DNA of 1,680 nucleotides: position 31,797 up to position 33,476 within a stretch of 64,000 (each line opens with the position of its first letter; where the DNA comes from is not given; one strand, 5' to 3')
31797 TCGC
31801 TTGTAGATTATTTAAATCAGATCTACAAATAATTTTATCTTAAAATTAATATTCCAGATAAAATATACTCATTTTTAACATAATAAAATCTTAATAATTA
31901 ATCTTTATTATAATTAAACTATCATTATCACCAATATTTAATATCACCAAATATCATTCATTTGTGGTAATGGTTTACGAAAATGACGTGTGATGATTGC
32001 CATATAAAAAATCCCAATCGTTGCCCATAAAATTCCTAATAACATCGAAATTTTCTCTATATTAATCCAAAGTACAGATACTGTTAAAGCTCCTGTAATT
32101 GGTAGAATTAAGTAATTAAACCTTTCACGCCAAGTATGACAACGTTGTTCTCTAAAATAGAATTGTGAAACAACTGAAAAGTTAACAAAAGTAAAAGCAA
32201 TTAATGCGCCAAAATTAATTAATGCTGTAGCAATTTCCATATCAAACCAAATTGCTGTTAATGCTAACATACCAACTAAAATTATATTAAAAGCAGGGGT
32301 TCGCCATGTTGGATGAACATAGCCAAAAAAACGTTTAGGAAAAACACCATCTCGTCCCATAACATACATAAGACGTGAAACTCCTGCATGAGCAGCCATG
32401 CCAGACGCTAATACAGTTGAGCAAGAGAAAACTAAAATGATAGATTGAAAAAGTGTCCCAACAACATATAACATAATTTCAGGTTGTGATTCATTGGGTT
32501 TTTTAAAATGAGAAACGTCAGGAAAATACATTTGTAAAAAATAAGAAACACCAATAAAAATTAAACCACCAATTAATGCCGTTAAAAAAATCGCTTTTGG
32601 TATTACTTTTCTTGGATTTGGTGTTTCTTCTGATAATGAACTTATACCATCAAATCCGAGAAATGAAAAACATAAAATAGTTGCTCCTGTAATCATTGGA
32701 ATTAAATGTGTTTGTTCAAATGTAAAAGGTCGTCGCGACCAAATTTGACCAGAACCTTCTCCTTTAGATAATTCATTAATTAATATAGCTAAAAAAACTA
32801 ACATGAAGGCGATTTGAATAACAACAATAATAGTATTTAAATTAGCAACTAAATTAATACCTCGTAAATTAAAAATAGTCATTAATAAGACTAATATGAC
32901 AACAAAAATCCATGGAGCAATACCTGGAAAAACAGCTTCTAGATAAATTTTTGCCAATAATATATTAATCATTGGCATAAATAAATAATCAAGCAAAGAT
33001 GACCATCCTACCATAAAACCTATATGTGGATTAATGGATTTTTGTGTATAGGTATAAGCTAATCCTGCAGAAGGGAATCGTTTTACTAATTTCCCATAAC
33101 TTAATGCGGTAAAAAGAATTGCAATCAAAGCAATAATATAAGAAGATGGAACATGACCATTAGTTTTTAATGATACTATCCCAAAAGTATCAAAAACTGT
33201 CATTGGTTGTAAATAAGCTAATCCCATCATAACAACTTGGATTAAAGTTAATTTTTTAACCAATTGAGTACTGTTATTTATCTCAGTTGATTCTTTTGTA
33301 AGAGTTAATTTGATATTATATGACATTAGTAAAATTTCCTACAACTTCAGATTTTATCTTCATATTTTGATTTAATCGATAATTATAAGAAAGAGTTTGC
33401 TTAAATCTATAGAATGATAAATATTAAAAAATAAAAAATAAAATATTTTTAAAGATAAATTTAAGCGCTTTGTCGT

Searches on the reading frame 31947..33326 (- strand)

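Call 46: search_protein_families(library=ncbifam, proteins=[window:31947-33326:-], max_evalue=0.00001)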
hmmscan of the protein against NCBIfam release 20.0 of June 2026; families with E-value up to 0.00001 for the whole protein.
window:31947-33326:- (460 aa): 17 families
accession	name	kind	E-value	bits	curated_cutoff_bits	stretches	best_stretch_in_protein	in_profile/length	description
NF053761.1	BrChAATpBcaP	equivalog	1.4e-43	149.6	690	2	142-442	159-448/460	branched-chain amino acid transporter BcaP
TIGR00909.1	2A0306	subfamily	6.3e-40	137.4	556.8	1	22-441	1-425/429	amino acid transporter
TIGR00906.1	2A0303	subfamily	1.6e-26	92.9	681.7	2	138-391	165-429/602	cationic amino acid transport permease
TIGR03428.1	ureacarb_perm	hypoth_equivalog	8.8e-24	84.2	740.45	1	21-366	10-371/475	permease, urea carboxylase system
TIGR00908.1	2A0305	equivalog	1.9e-19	69.9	381.75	1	46-448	30-432/442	ethanolamine permease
NF008245.0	PRK11021.1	equivalog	1.3e-17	64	284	1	61-365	43-339/419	L-methionine/branched-chain amino acid transporter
TIGR00905.1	2A0302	subfamily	2.9e-14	52.8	409.05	1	57-443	41-433/473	basic amino acid/polyamine antiporter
NF007876.0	PRK10580.1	equivalog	2.3e-13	49.8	736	1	59-432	44-421/457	proline-specific permease ProY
NF008466.1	PRK11357.1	equivalog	1.4e-12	47.3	800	1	22-402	6-389/446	fructoselysine/psicoselysine transporter FrlA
NF008094.0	PRK10836.1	subfamily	7.5e-12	44.7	735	1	22-393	13-398/489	amino acid permease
NF007602.0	PRK10249.1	equivalog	4.8e-11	42.3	851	1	43-421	40-423/458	phenylalanine transporter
TIGR01773.1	GABAperm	equivalog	2.6e-10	39.6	678.1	1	19-395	7-389/452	GABA permease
NF008484.0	PRK11387.1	equivalog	4e-10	39.2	716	1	16-396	6-394/471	S-methylmethionine permease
TIGR03810.1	arg_ornith_anti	equivalog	1.1e-09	37.5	591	1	56-441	34-427/468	arginine-ornithine antiporter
NF008272.0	PRK11049.1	equivalog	1.6e-08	34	732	1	70-401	67-407/470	D-serine/D-alanine/glycine transporter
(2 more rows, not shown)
